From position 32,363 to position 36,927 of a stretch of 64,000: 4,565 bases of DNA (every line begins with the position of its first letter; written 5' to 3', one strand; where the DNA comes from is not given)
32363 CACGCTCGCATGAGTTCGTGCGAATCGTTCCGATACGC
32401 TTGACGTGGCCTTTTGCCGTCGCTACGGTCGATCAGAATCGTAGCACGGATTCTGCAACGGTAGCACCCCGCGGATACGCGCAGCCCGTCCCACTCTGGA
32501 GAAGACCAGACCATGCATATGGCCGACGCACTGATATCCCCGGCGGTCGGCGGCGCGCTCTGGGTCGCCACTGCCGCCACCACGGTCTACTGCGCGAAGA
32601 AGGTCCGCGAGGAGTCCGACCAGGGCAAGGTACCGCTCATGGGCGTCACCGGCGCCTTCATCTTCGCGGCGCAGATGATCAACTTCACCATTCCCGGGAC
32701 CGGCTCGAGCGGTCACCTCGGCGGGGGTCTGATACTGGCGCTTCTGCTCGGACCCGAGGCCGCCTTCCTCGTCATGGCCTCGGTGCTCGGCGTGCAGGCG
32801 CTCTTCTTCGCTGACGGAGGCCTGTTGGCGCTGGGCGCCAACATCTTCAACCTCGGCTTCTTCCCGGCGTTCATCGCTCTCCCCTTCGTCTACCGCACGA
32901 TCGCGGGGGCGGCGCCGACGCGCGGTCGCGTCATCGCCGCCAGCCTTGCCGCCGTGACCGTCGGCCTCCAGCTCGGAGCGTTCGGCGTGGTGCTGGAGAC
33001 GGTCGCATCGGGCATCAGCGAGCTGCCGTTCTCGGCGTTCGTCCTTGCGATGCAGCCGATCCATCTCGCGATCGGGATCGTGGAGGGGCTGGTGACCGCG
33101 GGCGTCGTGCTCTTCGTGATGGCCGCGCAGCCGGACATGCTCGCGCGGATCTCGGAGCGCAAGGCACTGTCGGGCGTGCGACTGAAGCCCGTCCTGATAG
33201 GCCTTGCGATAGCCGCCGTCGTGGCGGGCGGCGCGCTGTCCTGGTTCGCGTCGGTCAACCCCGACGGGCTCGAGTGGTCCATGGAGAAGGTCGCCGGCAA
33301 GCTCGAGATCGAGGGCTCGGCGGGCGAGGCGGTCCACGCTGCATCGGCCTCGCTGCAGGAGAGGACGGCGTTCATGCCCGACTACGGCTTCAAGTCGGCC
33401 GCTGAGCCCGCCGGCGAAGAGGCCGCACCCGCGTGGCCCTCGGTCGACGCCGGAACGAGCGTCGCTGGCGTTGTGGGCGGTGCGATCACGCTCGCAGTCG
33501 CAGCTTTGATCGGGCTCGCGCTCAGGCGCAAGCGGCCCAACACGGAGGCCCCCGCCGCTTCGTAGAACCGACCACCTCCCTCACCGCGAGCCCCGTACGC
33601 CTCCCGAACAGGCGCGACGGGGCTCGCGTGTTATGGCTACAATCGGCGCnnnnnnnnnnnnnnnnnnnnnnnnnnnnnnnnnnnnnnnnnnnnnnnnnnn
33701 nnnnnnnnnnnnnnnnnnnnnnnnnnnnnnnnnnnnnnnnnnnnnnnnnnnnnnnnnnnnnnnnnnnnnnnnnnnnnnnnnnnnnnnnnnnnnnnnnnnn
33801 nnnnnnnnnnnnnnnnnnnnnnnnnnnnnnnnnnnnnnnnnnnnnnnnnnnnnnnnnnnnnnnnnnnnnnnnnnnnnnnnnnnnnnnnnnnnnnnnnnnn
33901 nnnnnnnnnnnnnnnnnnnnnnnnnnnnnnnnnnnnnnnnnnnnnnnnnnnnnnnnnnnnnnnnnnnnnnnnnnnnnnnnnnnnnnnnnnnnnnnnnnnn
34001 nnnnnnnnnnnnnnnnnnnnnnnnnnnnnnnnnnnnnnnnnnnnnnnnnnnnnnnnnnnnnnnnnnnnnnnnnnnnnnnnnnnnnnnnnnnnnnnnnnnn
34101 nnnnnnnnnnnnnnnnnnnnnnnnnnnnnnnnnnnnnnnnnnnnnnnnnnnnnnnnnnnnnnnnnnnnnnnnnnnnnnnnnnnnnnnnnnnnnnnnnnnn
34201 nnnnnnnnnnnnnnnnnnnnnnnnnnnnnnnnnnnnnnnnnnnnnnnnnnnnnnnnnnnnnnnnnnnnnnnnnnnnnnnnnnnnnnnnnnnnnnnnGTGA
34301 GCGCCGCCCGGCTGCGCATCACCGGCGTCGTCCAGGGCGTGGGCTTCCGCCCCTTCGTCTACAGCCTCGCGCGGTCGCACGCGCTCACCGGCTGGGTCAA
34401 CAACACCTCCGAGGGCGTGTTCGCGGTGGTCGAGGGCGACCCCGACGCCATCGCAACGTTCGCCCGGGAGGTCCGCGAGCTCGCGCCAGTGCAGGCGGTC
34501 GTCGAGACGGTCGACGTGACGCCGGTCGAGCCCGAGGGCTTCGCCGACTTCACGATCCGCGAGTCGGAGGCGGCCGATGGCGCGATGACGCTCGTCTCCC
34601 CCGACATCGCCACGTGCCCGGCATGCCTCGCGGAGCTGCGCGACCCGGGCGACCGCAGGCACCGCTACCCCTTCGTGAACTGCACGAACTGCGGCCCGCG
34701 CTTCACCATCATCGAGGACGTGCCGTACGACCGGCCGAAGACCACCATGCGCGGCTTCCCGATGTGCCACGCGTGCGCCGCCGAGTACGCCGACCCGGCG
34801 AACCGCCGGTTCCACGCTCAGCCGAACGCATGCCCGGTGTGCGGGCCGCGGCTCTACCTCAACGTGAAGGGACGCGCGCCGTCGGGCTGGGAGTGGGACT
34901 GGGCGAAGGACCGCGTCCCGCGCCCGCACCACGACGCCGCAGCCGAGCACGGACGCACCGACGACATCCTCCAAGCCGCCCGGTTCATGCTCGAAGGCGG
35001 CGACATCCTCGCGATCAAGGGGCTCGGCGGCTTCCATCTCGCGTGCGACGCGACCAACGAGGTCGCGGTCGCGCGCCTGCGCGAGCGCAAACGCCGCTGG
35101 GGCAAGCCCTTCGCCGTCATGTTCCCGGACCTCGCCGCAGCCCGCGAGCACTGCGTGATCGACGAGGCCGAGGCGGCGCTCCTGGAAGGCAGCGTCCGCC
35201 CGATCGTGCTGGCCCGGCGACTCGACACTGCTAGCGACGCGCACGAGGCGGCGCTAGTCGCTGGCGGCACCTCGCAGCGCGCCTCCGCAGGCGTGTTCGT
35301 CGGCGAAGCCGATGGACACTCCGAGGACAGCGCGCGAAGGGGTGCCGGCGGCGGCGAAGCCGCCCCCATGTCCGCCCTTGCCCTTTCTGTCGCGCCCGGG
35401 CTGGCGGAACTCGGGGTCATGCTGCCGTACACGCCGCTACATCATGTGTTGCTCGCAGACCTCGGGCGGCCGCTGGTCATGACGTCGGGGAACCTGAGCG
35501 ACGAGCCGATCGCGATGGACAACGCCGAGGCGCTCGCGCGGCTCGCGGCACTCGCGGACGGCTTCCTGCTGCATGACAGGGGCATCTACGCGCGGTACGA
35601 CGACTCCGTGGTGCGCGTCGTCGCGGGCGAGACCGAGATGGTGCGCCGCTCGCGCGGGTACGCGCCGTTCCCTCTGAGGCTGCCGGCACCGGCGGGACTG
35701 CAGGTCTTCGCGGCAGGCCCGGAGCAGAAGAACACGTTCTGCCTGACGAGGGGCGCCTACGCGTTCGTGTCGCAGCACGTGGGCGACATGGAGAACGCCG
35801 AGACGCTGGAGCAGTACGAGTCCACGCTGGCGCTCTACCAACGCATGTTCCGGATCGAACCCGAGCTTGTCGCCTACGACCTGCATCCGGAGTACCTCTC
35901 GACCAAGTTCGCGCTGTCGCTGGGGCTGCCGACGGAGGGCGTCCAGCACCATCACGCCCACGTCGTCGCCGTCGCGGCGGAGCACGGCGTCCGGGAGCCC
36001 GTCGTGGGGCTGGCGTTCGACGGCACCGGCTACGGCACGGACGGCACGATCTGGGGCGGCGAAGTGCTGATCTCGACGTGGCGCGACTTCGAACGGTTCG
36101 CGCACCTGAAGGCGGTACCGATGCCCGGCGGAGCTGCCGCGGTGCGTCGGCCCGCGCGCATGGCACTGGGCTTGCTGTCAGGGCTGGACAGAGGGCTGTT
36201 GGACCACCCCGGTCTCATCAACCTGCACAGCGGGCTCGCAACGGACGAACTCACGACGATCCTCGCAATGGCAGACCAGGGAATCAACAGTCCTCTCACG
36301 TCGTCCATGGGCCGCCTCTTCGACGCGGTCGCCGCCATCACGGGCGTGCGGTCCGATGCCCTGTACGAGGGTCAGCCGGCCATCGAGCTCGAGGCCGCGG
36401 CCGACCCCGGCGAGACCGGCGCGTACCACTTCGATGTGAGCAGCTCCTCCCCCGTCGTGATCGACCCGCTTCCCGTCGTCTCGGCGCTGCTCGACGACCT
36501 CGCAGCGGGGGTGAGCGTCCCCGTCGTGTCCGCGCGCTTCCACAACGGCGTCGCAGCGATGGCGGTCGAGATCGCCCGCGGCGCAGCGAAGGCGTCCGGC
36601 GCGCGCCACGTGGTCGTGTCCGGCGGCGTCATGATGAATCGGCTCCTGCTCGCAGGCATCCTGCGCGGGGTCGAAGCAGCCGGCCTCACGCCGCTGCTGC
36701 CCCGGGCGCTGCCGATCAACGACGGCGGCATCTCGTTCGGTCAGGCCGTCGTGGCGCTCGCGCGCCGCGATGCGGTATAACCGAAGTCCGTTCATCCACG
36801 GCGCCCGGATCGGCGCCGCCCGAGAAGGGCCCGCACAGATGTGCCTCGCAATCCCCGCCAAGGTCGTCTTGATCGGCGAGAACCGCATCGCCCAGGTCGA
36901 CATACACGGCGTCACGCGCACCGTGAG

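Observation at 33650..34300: Zinc-ribbon plus HEPN/DUF4145-like protein inserted between the Ni transporter and hypF, translationally coupled to hypF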

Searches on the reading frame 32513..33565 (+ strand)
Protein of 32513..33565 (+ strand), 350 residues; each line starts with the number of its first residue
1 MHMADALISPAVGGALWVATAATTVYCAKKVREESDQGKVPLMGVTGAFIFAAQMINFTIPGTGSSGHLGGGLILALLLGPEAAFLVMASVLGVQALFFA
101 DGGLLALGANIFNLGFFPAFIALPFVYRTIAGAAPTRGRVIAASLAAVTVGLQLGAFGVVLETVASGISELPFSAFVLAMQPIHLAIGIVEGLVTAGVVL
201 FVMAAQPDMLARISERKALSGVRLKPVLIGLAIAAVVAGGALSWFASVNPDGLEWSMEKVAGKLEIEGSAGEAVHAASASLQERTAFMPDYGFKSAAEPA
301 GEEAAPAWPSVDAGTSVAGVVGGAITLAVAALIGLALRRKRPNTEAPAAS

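Call 18: search_protein_families(library=pfam, proteins=[window:32513-33565:+], max_evalue=0.00001)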
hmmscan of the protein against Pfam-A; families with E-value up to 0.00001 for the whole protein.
window:32513-33565:+ (350 aa): 2 families
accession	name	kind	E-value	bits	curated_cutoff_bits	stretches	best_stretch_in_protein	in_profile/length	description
PF01891.21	CbiM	-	2.7e-55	187.8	23.1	1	2-209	1-205/205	Cobalt uptake substrate-specific transmembrane region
PF13190.11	PDGLE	-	2e-30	105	27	1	226-339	2-102/102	PDGLE domain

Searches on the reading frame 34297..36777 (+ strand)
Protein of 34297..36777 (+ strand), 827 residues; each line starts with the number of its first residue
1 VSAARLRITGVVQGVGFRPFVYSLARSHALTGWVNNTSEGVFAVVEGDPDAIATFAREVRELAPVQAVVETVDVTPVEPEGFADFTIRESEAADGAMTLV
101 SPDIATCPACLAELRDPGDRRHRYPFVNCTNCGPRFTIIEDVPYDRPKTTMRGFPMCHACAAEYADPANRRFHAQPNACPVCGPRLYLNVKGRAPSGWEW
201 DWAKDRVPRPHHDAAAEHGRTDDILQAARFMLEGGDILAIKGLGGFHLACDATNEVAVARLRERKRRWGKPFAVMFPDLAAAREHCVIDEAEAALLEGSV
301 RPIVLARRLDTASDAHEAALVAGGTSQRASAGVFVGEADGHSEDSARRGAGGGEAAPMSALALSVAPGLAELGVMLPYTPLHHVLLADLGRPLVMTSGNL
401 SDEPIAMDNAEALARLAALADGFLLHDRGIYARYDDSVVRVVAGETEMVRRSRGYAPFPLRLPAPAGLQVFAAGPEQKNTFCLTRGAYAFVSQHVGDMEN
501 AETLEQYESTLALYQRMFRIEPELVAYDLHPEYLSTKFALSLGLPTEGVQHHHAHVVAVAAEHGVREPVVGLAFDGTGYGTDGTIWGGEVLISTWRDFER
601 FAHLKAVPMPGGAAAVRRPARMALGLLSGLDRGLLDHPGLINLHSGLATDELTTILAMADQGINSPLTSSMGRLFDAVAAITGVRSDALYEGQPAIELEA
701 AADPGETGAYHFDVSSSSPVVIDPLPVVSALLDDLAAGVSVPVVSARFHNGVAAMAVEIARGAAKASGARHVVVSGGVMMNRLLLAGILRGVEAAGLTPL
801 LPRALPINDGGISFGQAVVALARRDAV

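Call 70: find_related_loci(query=A3, collection=metagenome_contigs, flank=3000)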
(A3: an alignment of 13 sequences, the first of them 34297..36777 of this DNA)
Query A3 (827 aa) in metagenome_contigs; peptide patterns used: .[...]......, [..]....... (x = any residue, [..] = any of these).
600 stretches matched a pattern (row limit reached: there are more); 590 encode a relative of the query (tblastn E <= 1e-3); the best 80 are kept; 80 distinct loci.
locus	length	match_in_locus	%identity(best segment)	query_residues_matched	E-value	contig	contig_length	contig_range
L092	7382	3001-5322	49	5-820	0e+0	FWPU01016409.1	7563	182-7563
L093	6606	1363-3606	49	5-819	0e+0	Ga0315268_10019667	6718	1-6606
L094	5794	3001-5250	47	5-820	0e+0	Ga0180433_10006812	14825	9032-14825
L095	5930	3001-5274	49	4-823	0e+0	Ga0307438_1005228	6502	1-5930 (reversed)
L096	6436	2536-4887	47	1-820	0e+0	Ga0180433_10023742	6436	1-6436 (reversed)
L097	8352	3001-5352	46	1-820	0e+0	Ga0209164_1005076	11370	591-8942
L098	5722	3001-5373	49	5-820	0e+0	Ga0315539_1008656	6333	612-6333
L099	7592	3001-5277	47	1-820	0e+0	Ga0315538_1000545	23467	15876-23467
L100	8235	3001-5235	49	17-823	0e+0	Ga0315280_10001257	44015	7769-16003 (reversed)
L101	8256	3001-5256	47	4-820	0e+0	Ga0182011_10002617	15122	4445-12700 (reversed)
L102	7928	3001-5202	49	17-820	0e+0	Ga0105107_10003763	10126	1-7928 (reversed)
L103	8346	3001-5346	46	1-820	0e+0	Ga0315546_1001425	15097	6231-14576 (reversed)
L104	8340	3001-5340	47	2-820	0e+0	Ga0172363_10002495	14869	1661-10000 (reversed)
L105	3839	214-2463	47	8-820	0e+0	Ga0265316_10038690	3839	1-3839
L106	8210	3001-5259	48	4-820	0e+0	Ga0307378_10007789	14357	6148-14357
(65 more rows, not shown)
